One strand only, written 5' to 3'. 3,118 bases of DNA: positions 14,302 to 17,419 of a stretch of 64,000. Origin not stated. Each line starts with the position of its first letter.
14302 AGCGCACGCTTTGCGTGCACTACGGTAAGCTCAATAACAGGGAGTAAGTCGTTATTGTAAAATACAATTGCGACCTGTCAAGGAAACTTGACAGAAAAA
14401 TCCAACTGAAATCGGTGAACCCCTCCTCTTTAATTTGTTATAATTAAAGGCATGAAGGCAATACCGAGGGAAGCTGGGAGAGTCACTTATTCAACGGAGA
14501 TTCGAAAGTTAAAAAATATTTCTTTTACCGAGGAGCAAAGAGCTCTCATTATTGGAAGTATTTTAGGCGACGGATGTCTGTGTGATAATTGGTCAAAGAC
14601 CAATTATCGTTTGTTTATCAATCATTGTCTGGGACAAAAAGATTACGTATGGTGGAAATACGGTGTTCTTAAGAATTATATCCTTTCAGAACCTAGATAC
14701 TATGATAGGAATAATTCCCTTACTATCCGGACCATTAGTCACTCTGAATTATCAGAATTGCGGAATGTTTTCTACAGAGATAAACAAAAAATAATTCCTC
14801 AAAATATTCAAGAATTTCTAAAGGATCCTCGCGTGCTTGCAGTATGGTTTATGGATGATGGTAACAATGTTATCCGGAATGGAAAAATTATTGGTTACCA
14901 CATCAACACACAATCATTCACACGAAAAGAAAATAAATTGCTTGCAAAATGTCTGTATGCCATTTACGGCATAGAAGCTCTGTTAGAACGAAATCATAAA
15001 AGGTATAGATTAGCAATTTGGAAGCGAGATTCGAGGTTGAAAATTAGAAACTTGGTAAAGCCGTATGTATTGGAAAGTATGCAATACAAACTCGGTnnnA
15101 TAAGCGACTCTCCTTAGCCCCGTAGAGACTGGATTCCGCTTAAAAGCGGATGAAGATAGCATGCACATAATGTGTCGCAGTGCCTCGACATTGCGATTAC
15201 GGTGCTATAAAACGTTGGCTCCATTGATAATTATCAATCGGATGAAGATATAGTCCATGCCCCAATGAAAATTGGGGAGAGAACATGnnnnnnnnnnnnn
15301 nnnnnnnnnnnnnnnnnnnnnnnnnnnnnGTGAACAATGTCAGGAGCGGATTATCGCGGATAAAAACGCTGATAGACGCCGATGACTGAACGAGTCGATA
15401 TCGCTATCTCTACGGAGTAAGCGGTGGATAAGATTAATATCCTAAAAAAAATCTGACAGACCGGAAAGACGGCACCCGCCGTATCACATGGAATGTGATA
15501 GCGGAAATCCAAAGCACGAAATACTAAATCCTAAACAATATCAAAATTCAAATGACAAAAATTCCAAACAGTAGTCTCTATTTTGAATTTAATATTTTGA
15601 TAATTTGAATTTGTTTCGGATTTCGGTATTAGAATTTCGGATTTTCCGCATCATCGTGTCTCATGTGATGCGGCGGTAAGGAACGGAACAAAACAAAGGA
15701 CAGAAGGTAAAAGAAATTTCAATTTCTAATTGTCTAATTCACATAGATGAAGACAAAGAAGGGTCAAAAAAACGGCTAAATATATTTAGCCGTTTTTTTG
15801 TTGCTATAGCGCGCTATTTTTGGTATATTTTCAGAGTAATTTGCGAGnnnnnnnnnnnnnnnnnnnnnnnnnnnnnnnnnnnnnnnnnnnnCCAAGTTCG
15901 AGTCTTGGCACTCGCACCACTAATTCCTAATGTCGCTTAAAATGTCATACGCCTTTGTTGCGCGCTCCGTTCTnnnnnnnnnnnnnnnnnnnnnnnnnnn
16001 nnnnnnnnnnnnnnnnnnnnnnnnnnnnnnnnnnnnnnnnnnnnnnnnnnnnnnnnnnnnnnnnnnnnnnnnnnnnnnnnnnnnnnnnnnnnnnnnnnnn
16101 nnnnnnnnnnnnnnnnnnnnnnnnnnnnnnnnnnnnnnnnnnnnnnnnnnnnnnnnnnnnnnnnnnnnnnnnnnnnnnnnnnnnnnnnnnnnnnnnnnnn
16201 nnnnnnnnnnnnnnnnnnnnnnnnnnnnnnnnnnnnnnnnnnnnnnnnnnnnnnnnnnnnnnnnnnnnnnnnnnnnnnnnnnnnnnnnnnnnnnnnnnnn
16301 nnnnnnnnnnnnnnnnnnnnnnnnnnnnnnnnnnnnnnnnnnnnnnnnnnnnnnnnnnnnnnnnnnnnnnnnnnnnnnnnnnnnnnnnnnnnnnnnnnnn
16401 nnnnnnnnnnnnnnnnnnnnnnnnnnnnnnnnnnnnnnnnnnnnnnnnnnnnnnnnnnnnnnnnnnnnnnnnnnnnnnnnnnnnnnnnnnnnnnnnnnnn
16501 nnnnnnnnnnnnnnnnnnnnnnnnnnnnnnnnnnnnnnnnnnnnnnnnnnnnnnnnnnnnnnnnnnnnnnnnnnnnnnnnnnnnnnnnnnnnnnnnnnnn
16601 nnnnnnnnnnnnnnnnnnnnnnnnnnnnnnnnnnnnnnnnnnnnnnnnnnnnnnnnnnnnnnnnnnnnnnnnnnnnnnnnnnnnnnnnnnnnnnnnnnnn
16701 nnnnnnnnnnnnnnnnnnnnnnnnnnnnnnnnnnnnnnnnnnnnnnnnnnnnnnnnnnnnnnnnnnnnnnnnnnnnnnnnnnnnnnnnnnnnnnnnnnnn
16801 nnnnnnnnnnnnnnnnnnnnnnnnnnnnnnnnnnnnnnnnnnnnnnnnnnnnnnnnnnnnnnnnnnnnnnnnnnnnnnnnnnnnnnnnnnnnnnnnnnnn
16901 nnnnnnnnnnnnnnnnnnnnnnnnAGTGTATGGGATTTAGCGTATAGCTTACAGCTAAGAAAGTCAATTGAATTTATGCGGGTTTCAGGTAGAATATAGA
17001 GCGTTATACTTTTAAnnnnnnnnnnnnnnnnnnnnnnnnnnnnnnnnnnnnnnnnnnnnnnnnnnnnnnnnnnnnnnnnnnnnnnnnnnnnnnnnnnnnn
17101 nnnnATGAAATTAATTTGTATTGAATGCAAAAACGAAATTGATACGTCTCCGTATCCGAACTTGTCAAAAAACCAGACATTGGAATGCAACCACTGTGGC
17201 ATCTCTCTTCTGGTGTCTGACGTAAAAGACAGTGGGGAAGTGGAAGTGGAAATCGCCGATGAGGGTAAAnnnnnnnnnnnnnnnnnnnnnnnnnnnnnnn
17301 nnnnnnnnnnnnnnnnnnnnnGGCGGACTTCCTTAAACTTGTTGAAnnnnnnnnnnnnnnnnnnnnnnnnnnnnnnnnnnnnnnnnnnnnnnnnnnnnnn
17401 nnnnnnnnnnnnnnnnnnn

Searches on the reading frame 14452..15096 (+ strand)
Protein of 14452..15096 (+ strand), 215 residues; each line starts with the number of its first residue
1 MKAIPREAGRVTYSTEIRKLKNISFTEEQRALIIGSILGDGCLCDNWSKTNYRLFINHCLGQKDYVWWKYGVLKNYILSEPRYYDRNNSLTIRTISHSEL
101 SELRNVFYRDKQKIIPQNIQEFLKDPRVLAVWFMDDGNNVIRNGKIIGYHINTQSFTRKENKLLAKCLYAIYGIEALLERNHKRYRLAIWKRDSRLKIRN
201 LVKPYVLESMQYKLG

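Call 11: search_protein_families(library=pfam, proteins=[window:14452-15096:+], max_evalue=0.001)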
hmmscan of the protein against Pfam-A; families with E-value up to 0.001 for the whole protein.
window:14452-15096:+ (215 aa): 1 family
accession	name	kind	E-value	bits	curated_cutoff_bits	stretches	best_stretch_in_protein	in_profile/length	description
PF03161.18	LAGLIDADG_2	-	1.5e-38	132.8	25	1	31-194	2-165/168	LAGLIDADG DNA endonuclease family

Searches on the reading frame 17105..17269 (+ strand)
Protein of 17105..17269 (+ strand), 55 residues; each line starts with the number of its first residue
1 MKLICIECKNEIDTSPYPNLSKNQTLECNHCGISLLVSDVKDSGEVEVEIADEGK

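Call 73: search_protein_families(library=pfam, proteins=[window:17105-17269:+], max_evalue=0.1)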
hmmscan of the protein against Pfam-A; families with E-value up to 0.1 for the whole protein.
seq(55 aa): 8 families
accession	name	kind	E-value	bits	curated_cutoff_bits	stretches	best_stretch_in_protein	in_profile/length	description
PF21344.3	Zn_ribbon_LysW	-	0.00019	21.4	27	1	5-52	3-45/46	Alpha-aminoadipate carrier protein LysW-like, globular domain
PF22289.1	DmmA-like_C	-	0.00057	20.2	27.4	1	3-39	2-32/44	Dimethylamine monooxygenase subunit DmmA-like, C-terminal domain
PF25206.1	DUF7836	-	0.0038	17.5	26.7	1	2-37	7-42/59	Domain of unknown function (DUF7836)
PF16988.10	Vps36-NZF-N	-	0.026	14.4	27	1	4-43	14-51/65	Vacuolar protein sorting 36 NZF-N zinc-finger domain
PF17244.8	CDC24_OB3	-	0.029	14.6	25.4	1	7-53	144-177/216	Cell division control protein 24, OB domain 3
PF03804.19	DUF325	-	0.029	14.6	28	1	4-43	84-122/137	Viral proteins of unknown function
PF05077.17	DUF678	-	0.064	13.8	24.1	1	2-35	34-67/74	Protein of unknown function (DUF678)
PF13824.12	zf-Mss51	-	0.069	13.8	27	1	12-38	9-27/55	Zinc-finger of mitochondrial splicing suppressor 51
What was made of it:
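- On AmCP (LysW) carrier family - for the 55-aa ORF: The window copy scores 21.4 against 27 (call 73).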

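Call 82: find_homologous_proteins(query=A4, max_evalue=0.01)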
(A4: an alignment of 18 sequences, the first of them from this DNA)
Query A4 (18 sequences) (55 aa, profile of the alignment): 1439 proteins with E <= 0.01 among 1470 candidates; the best 120 are listed.
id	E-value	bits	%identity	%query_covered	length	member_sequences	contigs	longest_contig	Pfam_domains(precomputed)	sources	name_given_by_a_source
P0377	1.7e-24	103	60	100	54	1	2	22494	PF21344.4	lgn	-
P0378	3.3e-24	102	62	100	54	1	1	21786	PF21344.4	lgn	-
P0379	3.9e-24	102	62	100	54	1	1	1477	PF21344.4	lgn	-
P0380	5.2e-24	102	56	100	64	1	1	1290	PF21344.4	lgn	-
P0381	1.0e-23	101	56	100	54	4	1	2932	PF21344.4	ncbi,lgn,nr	ncbi:MAG: sulfonate ABC transporter [Candidatus Taylorbacteria bacterium]|nr:sulfonate ABC transport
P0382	1.3e-23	100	56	100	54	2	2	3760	PF21344.4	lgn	-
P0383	1.4e-23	100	64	100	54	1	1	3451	PF21344.4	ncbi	-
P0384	1.5e-23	100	62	100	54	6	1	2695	PF21344.4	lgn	-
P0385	1.6e-23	100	56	100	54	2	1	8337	-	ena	-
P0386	1.7e-23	100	60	100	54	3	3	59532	PF21344.4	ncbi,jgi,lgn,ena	jgi:DNA-directed RNA polymerase subunit RPC12/RpoP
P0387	1.7e-23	100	56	100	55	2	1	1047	PF21344.4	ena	-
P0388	1.8e-23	100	62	100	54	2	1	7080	PF21344.4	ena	-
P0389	1.8e-23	100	60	100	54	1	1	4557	PF21344.4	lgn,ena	-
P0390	1.9e-23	100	56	100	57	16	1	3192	PF21344.4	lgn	-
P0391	2.1e-23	100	55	100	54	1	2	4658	PF21344.4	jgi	jgi:DNA-directed RNA polymerase subunit RPC12/RpoP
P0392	2.2e-23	100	64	100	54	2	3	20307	PF21344.4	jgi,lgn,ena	-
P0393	2.4e-23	99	60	100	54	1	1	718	PF21344.4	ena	-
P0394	2.4e-23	99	69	100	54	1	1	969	PF21344.4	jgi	-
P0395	2.7e-23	99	64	100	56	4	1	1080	PF21344.4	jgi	jgi:DNA-directed RNA polymerase subunit RPC12/RpoP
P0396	2.8e-23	99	62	100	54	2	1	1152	PF21344.4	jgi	-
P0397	2.9e-23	99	53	100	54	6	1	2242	PF21344.4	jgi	jgi:DNA-directed RNA polymerase subunit RPC12/RpoP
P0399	3.1e-23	99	55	100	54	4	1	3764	PF21344.4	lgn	-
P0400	3.1e-23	99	60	100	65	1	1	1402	PF21344.4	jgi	-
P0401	3.3e-23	99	61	100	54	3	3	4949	PF21344.4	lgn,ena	-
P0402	3.5e-23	99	62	100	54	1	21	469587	PF21344.4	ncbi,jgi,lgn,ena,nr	ncbi:hypothetical protein HOF40_00690 [Candidatus Parcubacteria bacterium]|jgi:hypothetical protein|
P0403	3.5e-23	99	60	100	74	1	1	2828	PF21344.4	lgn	-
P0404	3.8e-23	99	53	100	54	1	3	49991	PF21344.4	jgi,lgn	jgi:Zn ribbon nucleic-acid-binding protein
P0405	4.1e-23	99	60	100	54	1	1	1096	PF21344.4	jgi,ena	-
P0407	4.3e-23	99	53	100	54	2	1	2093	PF21344.4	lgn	-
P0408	4.4e-23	99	56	100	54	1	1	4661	PF21344.4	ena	-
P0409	4.6e-23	99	51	100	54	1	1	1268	PF21344.4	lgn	-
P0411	4.6e-23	99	64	100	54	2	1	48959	PF21344.4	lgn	-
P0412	4.6e-23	99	55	100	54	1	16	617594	PF21344.4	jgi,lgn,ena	-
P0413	4.6e-23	99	54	95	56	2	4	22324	PF21344.4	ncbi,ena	-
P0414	4.6e-23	98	62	100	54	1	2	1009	PF21344.4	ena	-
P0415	4.7e-23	98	56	100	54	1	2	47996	PF21344.4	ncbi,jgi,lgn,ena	jgi:DNA-directed RNA polymerase subunit RPC12/RpoP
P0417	4.8e-23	98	58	100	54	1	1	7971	PF21344.4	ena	-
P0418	4.9e-23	98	58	100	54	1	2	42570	PF21344.4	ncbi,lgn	-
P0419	4.9e-23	98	55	100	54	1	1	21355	PF21344.4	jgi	-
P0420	5.1e-23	98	51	100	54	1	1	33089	PF21344.4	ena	-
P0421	5.4e-23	98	55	100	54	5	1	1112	PF21344.4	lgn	-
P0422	5.8e-23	98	54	100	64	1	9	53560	PF21344.4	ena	-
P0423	5.9e-23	98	54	95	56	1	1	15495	PF21344.4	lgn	-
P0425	6.0e-23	98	57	96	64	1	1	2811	PF21344.4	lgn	-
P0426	6.0e-23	98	56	100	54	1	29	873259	PF21344.4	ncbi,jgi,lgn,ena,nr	ncbi:MAG TPA: hypothetical protein PK831_02305 [Candidatus Magasanikbacteria bacterium]|jgi:hypothet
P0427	6.3e-23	98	60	100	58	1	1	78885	PF21344.4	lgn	-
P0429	6.7e-23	98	53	100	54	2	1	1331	PF21344.4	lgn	-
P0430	6.8e-23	98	51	100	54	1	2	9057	PF21344.4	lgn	-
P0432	7.2e-23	98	55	100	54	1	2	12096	PF21344.4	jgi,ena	-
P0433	7.2e-23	98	59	98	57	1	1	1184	PF21344.4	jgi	jgi:hypothetical protein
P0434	7.3e-23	98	56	100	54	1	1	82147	PF21344.4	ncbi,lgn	-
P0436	7.6e-23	98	56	100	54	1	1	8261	PF21344.4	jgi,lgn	-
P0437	7.7e-23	98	60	95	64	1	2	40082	PF21344.4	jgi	jgi:DNA-directed RNA polymerase subunit RPC12/RpoP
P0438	7.9e-23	98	64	100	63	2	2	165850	PF21344.4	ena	-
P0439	8.0e-23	98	53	100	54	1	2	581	PF21344.4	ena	-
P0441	8.1e-23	98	56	98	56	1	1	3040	PF21344.4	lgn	-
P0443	8.2e-23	98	56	100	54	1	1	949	PF21344.4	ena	-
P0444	8.2e-23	98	53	100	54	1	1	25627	PF21344.4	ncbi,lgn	ncbi:MAG: hypothetical protein V4697_04270 [Patescibacteria group bacterium]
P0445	8.3e-23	98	55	100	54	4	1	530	PF21344.4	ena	-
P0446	8.3e-23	98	55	100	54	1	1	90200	PF21344.4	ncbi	-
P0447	8.4e-23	98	55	100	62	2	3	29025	PF21344.4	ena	-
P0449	8.6e-23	98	53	100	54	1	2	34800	PF21344.4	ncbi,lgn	-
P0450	8.7e-23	98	56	100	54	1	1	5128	PF21344.4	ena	-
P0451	9.0e-23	98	53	100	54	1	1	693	PF21344.4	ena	-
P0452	9.1e-23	98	53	100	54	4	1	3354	PF21344.4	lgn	-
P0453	9.2e-23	98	55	100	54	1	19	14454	PF21344.4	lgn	-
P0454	9.3e-23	98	55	100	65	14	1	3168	PF21344.4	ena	-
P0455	9.4e-23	98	55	96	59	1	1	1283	PF21344.4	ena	-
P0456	9.5e-23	98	58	100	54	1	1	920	PF21344.4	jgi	jgi:DNA-directed RNA polymerase subunit RPC12/RpoP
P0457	1.0e-22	97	53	100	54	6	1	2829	PF21344.4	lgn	-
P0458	1.0e-22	97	54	95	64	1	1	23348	PF21344.4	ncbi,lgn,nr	ncbi:MAG: hypothetical protein JWO00_497 [Candidatus Parcubacteria bacterium]|nr:hypothetical protei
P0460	1.0e-22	97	58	95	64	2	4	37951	PF21344.4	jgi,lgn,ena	jgi:DNA-directed RNA polymerase subunit RPC12/RpoP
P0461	1.0e-22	97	55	100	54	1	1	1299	PF21344.4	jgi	jgi:hypothetical protein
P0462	1.1e-22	97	58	95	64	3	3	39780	PF21344.4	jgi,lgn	-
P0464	1.1e-22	97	63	98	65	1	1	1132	PF21344.4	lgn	-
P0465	1.1e-22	97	65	100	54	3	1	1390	PF21344.4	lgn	-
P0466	1.1e-22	97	53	100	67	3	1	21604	PF21344.4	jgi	-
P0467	1.1e-22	97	51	100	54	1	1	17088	PF21344.4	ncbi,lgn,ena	ncbi:MAG: hypothetical protein AAB917_01925 [Patescibacteria group bacterium]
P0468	1.1e-22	97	60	95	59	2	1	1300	PF21344.4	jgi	jgi:DNA-directed RNA polymerase subunit RPC12/RpoP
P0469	1.2e-22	97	56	100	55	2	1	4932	PF21344.4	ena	-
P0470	1.2e-22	97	53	100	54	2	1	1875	PF21344.4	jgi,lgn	-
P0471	1.2e-22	97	57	100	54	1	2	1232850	PF21344.4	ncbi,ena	-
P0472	1.2e-22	97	59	98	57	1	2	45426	PF21344.4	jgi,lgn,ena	jgi:DNA-directed RNA polymerase subunit RPC12/RpoP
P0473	1.2e-22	97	55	100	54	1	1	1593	PF21344.4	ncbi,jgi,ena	-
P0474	1.2e-22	97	55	100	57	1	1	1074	PF21344.4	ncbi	-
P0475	1.2e-22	97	58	100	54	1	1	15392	PF21344.4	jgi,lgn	-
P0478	1.3e-22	97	59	98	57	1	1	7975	PF21344.4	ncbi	-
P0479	1.3e-22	97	55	100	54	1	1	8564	PF21344.4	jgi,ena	-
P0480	1.3e-22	97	53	100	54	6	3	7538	PF21344.4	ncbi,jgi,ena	jgi:DNA-directed RNA polymerase subunit RPC12/RpoP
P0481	1.3e-22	97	53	100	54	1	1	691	PF21344.4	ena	-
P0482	1.4e-22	97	60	100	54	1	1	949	PF21344.4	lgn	-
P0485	1.4e-22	97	51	100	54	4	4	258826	-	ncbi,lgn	-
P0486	1.4e-22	97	56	100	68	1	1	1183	PF21344.4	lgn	-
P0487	1.4e-22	97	65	100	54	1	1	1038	PF21344.4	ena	-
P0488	1.4e-22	97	62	100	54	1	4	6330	PF21344.4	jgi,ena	-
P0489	1.4e-22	97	58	95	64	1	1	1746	PF21344.4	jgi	jgi:DNA-directed RNA polymerase subunit RPC12/RpoP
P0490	1.5e-22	97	54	100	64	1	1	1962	PF21344.4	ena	-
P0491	1.5e-22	97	55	100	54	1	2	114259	PF21344.4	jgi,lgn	-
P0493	1.5e-22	97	53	100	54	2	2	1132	PF21344.4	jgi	jgi:DNA-directed RNA polymerase subunit RPC12/RpoP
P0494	1.5e-22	97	51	100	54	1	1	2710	PF21344.4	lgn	-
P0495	1.6e-22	97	53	100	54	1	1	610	PF21344.4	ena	-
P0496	1.6e-22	97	51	100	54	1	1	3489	PF21344.4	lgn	-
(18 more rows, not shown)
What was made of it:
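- On AmCP (LysW) carrier family - for the 55-aa ORF: Most of the 120 listed database homologues are precomputed as PF21344 (call 82).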

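Call 100: find_encoding_contigs(protein=P0426, flank=8000, max_places=1)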
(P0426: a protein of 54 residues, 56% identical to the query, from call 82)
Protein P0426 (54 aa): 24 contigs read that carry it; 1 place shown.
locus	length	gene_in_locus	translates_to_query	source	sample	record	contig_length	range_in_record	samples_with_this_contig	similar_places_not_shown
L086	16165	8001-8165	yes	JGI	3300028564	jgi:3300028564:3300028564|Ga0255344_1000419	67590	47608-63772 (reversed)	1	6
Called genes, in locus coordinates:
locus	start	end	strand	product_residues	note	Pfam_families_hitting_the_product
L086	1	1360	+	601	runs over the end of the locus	PF25967:RND-MFP_C (weak), PF25989:YknX_C (weak)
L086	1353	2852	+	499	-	PF13735:tRNA_NucTran2_2 (faint), PF01743:PolyA_pol, PF12627:PolyA_pol_RNAbd, PF01966:HD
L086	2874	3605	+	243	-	PF02463:SMC_N (faint), PF00005:ABC_tran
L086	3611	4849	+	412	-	PF12704:MacB_PCD, PF02687:FtsX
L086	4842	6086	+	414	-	PF12704:MacB_PCD, PF02687:FtsX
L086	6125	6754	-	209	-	-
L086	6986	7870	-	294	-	PF00291:PALP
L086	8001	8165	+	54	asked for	PF21344:Zn_ribbon_LysW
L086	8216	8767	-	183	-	PF00293:NUDIX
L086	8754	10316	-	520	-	PF01225:Mur_ligase, PF08245:Mur_ligase_M, PF02875:Mur_ligase_C (faint)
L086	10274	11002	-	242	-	PF04377:ATE_C (weak)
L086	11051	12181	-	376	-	PF00953:Glycos_transf_4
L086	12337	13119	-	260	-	-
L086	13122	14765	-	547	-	PF00293:NUDIX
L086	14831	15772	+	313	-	PF01565:FAD_binding_4, PF02873:MurB_C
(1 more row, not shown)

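Call 101: find_encoding_contigs(protein=P0471, flank=8000, max_places=1)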
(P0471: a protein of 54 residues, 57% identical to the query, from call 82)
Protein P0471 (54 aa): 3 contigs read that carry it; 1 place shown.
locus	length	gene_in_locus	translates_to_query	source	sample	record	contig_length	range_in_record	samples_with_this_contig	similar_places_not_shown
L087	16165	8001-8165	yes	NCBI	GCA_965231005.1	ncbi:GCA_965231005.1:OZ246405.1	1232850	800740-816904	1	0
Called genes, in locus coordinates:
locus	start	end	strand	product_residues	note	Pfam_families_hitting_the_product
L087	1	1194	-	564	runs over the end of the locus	PF04055:Radical_SAM, PF16199:Radical_SAM_C, PF13673:Acetyltransf_10 (weak)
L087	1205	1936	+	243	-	PF01209:Ubie_methyltran, PF13489:Methyltransf_23, PF07021:MetW, PF13847:Methyltransf_31, PF08241:Methyltransf_11, PF08242:Methyltransf_12, PF13649:Methyltransf_25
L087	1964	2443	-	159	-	-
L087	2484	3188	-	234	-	PF04055:Radical_SAM, PF13353:Fer4_12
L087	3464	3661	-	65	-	PF13597:NRDD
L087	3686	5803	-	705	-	PF03477:ATP-cone, PF13597:NRDD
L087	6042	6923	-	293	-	PF00291:PALP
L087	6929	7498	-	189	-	PF01712:dNK (faint), PF02223:Thymidylate_kin, PF13521:AAA_28 (weak)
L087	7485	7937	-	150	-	PF00293:NUDIX, PF14815:NUDIX_4 (weak)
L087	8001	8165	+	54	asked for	PF21344:Zn_ribbon_LysW (weak)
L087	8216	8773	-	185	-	PF00293:NUDIX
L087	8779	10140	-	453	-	PF01225:Mur_ligase, PF08245:Mur_ligase_M, PF02875:Mur_ligase_C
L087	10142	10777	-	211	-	-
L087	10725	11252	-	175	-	-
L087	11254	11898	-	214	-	PF04377:ATE_C (weak)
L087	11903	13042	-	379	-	PF00953:Glycos_transf_4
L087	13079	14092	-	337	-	-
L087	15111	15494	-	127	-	-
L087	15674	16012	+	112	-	-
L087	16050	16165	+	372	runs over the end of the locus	PF01180:DHO_dh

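Call 102: find_encoding_contigs(protein=P0412, flank=8000, max_places=1)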
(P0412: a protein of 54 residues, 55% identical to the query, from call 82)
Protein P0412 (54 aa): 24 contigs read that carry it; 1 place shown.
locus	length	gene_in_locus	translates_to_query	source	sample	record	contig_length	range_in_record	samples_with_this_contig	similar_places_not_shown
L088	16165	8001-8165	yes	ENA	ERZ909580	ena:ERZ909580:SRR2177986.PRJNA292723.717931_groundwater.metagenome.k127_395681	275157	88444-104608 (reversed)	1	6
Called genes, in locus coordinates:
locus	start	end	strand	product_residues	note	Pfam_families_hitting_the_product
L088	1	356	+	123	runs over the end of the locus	-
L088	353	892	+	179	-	PF02677:QueH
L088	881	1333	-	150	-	PF02367:TsaE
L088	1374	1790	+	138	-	-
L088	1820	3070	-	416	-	PF00464:SHMT, PF00155:Aminotran_1_2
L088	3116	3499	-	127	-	PF00293:NUDIX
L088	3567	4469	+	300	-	PF00892:EamA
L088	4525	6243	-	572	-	PF04055:Radical_SAM, PF16199:Radical_SAM_C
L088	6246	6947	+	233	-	PF01209:Ubie_methyltran, PF02353:CMAS, PF13489:Methyltransf_23, PF07021:MetW (weak), PF13847:Methyltransf_31, PF08241:Methyltransf_11, PF08242:Methyltransf_12, PF13649:Methyltransf_25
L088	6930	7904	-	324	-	PF00291:PALP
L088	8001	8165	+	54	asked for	PF21344:Zn_ribbon_LysW (weak)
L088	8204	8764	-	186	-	PF00293:NUDIX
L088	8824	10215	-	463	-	PF01225:Mur_ligase, PF08245:Mur_ligase_M, PF02875:Mur_ligase_C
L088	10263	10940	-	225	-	-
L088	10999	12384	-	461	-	PF00953:Glycos_transf_4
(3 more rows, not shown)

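Call 103: find_encoding_contigs(protein=P0485, flank=8000, max_places=1)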
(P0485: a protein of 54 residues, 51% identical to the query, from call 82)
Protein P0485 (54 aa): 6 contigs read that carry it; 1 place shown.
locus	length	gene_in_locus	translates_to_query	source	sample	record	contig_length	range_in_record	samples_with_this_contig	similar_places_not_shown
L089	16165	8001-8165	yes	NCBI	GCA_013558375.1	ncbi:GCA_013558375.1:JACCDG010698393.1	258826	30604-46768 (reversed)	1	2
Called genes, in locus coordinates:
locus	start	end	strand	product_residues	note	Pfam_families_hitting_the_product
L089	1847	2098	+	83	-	-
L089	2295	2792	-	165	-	-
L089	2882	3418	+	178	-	-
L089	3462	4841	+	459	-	PF00224:PK, PF02887:PK_C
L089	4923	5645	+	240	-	PF20582:UPF0758_N, PF04002:RadC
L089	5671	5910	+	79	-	-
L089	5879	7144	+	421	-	PF21799:MurD-like_N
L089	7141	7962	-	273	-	PF00291:PALP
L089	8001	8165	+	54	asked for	-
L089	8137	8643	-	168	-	PF00293:NUDIX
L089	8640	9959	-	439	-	PF01225:Mur_ligase, PF08245:Mur_ligase_M, PF02875:Mur_ligase_C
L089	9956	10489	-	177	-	-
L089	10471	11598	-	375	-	PF00953:Glycos_transf_4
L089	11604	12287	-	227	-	-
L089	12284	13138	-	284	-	PF02655:ATP-grasp_3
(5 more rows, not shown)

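Call 108: search_protein_families(library=padloc, proteins=[window:17105-17269:+], max_evalue=0.001)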
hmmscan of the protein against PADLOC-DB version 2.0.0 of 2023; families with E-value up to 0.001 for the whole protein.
seq(55 aa): 0 families
